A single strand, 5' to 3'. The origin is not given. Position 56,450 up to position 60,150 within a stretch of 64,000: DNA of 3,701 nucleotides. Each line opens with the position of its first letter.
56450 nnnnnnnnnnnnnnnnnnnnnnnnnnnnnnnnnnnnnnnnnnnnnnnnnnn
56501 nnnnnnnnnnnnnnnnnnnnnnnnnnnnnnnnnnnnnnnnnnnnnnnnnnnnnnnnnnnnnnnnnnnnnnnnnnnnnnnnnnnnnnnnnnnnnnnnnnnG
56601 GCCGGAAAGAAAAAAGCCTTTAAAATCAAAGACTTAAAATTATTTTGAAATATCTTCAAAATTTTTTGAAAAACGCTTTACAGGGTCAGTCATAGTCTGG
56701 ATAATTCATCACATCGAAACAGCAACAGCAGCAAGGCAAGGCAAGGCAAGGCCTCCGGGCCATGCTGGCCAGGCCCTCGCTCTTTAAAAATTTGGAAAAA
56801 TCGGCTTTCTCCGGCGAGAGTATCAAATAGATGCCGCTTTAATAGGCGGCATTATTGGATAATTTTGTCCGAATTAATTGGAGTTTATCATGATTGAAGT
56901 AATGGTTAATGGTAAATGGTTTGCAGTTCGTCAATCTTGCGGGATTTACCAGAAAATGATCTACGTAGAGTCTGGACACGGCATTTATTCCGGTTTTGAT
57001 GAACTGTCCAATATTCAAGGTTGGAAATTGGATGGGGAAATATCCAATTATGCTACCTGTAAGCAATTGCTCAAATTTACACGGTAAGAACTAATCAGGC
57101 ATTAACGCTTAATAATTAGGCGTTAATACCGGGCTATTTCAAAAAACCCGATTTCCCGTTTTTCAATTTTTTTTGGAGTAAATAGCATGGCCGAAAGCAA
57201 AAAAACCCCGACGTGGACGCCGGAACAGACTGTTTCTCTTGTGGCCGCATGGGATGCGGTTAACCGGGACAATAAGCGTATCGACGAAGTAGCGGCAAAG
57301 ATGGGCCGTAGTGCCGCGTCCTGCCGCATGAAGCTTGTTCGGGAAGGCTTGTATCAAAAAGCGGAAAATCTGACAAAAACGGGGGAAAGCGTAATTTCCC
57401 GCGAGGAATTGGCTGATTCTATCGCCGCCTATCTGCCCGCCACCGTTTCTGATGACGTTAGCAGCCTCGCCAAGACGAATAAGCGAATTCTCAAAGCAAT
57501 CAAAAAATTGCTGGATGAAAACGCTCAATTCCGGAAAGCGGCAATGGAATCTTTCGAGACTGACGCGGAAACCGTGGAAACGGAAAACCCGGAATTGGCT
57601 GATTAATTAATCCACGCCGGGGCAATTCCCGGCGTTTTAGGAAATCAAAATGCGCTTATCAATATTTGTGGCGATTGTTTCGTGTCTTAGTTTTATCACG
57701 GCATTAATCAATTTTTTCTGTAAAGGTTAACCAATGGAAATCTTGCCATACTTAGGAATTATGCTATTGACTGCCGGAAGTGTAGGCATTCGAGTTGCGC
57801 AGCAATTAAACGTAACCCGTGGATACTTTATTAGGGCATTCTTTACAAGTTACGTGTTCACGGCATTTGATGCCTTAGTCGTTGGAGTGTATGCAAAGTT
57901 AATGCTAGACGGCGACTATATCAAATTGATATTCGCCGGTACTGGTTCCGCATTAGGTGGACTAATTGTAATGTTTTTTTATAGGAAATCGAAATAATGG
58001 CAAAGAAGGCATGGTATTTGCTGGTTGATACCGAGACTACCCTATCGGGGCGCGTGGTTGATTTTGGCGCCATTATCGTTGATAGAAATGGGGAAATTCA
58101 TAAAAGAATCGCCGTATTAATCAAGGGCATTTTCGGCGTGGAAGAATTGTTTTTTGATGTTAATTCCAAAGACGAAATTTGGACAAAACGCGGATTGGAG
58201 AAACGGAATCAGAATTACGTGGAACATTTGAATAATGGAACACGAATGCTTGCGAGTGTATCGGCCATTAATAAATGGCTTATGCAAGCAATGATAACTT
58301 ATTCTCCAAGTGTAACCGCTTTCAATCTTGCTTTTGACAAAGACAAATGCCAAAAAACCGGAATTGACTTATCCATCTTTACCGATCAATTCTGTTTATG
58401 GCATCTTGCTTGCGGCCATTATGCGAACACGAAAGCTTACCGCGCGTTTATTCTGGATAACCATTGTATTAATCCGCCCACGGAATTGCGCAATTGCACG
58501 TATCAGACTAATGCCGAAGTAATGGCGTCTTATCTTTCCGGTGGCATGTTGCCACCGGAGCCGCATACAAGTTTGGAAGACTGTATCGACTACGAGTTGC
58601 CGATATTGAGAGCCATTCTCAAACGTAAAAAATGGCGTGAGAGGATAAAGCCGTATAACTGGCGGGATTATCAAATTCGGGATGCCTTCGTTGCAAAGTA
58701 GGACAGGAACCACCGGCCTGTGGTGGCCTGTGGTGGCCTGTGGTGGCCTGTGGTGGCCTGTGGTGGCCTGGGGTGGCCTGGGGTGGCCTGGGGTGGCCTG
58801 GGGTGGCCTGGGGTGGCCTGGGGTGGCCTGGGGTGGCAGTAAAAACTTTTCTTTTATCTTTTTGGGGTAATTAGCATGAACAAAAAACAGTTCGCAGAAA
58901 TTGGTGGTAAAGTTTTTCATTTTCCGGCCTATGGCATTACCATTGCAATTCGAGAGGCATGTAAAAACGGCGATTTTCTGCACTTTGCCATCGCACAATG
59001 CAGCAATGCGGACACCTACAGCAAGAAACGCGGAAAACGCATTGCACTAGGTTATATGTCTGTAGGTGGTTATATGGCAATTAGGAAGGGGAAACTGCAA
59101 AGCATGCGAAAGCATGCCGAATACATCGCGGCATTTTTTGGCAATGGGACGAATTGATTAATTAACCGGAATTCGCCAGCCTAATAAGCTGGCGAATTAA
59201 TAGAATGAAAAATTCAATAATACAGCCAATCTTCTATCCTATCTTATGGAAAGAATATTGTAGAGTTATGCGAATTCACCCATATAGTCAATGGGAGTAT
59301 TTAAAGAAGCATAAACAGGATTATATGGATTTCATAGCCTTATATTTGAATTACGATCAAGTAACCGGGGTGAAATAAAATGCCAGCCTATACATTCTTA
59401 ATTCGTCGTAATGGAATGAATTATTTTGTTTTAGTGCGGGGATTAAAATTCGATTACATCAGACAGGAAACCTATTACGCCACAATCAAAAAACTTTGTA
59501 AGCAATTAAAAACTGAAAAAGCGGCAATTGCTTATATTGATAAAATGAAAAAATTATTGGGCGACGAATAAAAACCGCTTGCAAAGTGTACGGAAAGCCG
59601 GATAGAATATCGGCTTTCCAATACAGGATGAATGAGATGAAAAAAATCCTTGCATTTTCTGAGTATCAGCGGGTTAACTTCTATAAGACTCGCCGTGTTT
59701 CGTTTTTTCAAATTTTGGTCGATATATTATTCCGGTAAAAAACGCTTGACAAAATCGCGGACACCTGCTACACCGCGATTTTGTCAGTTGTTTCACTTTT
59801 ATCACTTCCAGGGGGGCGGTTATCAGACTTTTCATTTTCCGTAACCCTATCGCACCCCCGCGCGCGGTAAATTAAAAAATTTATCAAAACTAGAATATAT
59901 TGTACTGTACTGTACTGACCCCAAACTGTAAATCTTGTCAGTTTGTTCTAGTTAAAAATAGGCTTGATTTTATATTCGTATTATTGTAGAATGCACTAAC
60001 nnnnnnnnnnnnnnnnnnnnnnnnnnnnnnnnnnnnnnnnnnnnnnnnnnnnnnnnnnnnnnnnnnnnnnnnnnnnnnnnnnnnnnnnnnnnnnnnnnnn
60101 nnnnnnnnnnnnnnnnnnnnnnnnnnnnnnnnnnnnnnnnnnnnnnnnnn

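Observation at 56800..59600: Compositionally foreign island encoding a DEDDh exonuclease and five small proteins, bounded by tandem repeats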

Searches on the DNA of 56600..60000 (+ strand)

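Call 5: search_dna_similar(query=window:56600-60000:+, collection=phages, mode=distant, max_rows=30)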
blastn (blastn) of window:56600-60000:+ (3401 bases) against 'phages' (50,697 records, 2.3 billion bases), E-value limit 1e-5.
No match.

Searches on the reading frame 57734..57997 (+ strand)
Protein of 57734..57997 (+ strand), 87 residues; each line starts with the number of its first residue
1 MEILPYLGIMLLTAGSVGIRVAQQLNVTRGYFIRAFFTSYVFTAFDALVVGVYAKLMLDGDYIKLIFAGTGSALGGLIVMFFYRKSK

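Call 7: search_protein_families(library=pfam, proteins=[window:57734-57997:+], max_evalue=0.1)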
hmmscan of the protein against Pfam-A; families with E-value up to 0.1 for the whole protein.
window:57734-57997:+ (87 aa): 0 families

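Call 8: search_protein_families(library=phrogs, proteins=[window:57734-57997:+], max_evalue=0.01)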
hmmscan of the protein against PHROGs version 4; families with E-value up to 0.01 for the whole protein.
window:57734-57997:+ (87 aa): 2 families
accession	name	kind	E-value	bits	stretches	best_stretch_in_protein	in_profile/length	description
phrog_7045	-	lysis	0.00012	23.3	1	21-85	22-85/94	holin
phrog_30210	-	unknown function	0.0092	16.8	1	19-82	29-93/135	-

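Call 68: search_protein_families(library=ncbifam, proteins=[window:57734-57997:+], max_evalue=1)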
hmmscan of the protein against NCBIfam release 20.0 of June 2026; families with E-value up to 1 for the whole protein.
window:57734-57997:+ (87 aa): 1 family
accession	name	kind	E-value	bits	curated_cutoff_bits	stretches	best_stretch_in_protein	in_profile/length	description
TIGR01167.1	LPXTG_anchor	domain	0.13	13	15.9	0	64-86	12-33/34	LPXTG cell wall anchor domain-containing protein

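Call 69: search_protein_families(library=padloc, proteins=[window:57734-57997:+], max_evalue=1)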
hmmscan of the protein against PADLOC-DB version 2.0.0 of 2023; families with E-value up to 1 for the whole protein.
window:57734-57997:+ (87 aa): 0 families
